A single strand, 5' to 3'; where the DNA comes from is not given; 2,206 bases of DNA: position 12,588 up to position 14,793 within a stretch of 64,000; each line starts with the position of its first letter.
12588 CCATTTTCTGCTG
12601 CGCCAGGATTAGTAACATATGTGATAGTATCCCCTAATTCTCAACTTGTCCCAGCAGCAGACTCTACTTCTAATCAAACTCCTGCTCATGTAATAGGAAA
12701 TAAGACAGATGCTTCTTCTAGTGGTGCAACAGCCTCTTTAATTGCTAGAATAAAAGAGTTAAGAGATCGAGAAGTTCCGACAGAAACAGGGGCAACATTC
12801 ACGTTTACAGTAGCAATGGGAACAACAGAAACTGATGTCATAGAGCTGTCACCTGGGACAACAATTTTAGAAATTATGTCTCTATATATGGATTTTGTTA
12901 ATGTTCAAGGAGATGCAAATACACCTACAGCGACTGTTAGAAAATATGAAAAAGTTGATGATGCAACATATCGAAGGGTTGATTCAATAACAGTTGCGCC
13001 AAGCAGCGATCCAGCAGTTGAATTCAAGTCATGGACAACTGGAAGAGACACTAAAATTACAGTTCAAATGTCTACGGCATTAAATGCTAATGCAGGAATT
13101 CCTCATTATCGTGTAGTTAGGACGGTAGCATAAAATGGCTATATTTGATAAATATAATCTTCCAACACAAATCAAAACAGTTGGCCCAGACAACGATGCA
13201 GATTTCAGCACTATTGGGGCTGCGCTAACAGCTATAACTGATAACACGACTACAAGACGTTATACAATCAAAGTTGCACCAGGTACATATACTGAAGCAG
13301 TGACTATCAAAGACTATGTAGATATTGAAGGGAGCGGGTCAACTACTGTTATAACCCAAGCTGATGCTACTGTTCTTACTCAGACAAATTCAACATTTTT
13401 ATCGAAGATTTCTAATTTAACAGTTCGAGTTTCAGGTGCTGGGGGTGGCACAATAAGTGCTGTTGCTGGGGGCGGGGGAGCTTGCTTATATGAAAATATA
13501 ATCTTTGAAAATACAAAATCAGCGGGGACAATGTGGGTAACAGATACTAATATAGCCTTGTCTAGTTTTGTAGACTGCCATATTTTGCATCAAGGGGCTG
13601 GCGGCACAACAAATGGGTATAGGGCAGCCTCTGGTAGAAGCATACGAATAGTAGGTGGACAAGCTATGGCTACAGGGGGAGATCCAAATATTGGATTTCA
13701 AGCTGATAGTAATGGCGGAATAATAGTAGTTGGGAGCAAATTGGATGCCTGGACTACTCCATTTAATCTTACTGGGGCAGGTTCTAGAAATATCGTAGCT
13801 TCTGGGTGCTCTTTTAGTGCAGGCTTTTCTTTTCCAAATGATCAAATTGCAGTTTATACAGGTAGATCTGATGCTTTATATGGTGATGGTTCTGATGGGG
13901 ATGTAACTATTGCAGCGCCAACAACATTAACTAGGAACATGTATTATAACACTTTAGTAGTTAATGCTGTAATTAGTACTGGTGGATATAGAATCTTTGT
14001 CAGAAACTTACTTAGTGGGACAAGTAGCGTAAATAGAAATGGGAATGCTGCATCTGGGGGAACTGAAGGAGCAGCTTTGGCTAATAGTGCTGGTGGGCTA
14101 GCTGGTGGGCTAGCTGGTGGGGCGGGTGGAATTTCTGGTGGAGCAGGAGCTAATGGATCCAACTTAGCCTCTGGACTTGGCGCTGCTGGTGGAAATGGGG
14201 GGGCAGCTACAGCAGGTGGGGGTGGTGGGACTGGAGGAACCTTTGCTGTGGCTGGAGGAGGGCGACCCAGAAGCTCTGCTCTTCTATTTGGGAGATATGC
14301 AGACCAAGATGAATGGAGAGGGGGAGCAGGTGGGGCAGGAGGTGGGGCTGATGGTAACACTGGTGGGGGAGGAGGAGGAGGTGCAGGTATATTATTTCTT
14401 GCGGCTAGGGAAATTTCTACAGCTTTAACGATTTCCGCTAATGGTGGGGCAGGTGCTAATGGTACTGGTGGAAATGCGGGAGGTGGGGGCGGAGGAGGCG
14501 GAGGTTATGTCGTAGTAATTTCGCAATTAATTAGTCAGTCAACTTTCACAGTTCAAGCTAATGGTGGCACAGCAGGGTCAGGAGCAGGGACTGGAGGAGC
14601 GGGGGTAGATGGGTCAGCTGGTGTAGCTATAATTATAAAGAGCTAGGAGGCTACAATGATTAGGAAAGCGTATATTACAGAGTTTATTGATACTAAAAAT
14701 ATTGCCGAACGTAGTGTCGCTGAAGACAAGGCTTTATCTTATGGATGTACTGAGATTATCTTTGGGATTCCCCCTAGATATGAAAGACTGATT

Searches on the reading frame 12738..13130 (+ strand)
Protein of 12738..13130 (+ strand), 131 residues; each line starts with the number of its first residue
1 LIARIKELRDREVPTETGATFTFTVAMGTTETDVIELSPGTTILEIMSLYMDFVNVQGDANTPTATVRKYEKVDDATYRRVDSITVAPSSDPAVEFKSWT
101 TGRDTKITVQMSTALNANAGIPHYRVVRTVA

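Call 40: search_solved_structures(query=A2, max_evalue=1)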
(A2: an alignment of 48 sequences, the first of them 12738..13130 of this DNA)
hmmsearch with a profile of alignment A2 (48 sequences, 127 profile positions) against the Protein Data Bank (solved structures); distinct sequences matched with E-value up to 1: 2.
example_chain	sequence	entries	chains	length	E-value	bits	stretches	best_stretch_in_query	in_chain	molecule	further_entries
5wi5_A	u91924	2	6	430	0.19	15.2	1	24-86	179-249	UDP-N-acetylglucosamine 1-carboxyvinyltransferase 1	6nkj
4kc3_B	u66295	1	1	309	0.34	14.4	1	50-104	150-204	Interleukin-1 receptor-like 1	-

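Call 41: search_protein_families(library=pfam, alignment_id=A2, max_evalue=0.1)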
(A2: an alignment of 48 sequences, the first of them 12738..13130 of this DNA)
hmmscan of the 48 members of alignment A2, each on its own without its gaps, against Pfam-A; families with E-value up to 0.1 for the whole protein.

A. member 1, window:12738-13130:+ (131 aa): 0 families

B. families by the number of members that match (of 48 scanned): 15 families
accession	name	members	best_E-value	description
PF11723.14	Aromatic_hydrox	1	0.014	Homotrimeric ring hydroxylase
PF03394.18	Pox_E8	1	0.022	Poxvirus E8 protein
PF10662.15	PduV-EutP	1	0.028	Ethanolamine utilisation - propanediol utilisation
PF08522.16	BT_3987-like_N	1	0.029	BT_3987-like, N-terminal domain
PF08829.15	AlphaC_N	1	0.034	Alpha C protein N terminal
PF21347.3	DUF3108_like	1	0.036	DUF3108-like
PF20674.3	SpaA_3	1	0.04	Prealbumin-like fold domain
PF14717.12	DUF4465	1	0.049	Domain of unknown function (DUF4465)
PF19577.5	DcaP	1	0.06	DcaP outer membrane protein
PF17481.7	Phage_sheath_domII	1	0.061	Phage tail sheath protein beta-sandwich domain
PF01876.22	RNase_P_p30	1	0.064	RNase P subunit p30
PF23618.1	T4_gp9_10_C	1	0.073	Bacteriophage T4 gp9/10-like protein, C-terminal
PF10131.15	PTPS_related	1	0.082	6-pyruvoyl-tetrahydropterin synthase related domain; membrane protein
PF02954.25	HTH_8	1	0.084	Bacterial regulatory protein, Fis family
PF17401.7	DUF5407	1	0.091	Family of unknown function (DUF5407)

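Call 45: predict_structure(alignment_id=A2)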
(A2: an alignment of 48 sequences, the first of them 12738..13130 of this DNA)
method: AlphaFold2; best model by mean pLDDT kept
length: 131 residues; sequences in the alignment: 48
mean_pLDDT: 90.2   pTM: 0.81
mean pLDDT of the five models: 90.2, 89.9, 89.8, 89.5, 88.1
residues with pLDDT >= 90: 83; 70-90: 45; 50-70: 3; < 50: 0
segments of 3 or more residues with pLDDT < 50: none
pLDDT, mean of each block of 10 residues (from residue 1): 84 85 89 94 93 81 90 96 92 90 96 91 93 74
secondary structure, 60 per line:
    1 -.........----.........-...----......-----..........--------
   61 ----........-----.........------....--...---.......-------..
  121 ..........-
elements in order: H2-10 E15-23 E32-37 E43-52 E65-72 E78-86 E93-96 E99-101 E105-111 E119-130

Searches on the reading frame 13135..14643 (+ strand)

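Call 7: search_protein_families(library=pfam, proteins=[window:13135-14643:+], max_evalue=1)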
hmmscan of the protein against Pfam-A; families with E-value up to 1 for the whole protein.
window:13135-14643:+ (503 aa): 1 family
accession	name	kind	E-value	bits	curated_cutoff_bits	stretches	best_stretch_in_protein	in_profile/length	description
PF01095.25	Pectinesterase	-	2.4e-05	23.7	27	1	15-90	3-79/298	Pectinesterase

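Call 8: search_protein_families(library=phrogs, proteins=[window:13135-14643:+], max_evalue=0.01)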
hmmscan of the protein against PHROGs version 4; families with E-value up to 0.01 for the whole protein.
window:13135-14643:+ (503 aa): 0 families

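Call 58: search_protein_families(library=ncbifam, proteins=[window:13135-14643:+], max_evalue=0.1)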
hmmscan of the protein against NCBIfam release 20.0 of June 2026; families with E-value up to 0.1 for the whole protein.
window:13135-14643:+ (503 aa): 2 families
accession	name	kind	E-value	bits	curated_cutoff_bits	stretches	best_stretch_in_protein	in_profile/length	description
TIGR04247.1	NosD_copper_fam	subfamily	0.0017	17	300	1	41-104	10-71/377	nitrous oxide reductase family maturation protein NosD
NF007822.0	PRK10531.1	equivalog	0.0018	17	436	1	19-59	90-130/430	putative acyl-CoA thioester hydrolase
